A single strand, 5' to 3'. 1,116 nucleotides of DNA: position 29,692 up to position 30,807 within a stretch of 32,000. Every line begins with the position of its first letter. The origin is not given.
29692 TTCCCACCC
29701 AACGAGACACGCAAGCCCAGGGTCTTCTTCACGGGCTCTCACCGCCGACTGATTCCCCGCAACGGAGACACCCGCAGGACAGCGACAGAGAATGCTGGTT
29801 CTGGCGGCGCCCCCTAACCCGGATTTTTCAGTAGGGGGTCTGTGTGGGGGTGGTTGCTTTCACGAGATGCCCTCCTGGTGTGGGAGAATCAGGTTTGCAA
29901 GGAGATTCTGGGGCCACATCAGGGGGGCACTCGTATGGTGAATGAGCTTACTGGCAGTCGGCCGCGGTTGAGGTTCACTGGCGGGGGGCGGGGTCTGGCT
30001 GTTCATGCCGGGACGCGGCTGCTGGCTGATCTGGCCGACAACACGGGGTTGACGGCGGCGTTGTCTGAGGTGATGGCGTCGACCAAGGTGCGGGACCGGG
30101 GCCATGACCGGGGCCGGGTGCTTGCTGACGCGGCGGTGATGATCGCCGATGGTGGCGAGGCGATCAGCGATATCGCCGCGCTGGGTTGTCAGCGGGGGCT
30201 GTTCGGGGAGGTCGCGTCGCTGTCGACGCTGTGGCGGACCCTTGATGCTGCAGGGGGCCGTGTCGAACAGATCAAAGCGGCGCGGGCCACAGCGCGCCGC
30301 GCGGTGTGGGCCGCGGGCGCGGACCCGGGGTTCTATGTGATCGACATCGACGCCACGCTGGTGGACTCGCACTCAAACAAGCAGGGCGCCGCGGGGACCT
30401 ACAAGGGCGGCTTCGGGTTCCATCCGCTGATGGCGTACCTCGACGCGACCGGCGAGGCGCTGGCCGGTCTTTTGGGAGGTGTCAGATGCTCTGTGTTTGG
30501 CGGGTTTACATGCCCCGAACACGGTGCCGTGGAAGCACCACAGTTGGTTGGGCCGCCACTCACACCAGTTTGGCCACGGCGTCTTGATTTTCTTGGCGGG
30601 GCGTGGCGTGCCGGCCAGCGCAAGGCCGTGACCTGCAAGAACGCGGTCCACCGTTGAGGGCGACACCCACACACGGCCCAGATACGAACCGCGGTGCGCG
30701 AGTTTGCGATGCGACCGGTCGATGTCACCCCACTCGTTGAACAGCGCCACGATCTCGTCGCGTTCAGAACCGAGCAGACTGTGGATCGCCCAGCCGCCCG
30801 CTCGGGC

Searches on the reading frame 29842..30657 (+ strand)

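Call 22: search_protein_families(library=pfam, proteins=[window:29842-30657:+], max_evalue=0.01)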
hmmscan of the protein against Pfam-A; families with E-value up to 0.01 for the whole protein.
window:29842-30657:+ (271 aa): 1 family
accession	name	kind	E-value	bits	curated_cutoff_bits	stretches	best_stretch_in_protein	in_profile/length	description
PF13701.12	DDE_Tnp_1_4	-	5.3e-20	71.5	34.7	1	39-211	5-187/435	Transposase DDE domain group 1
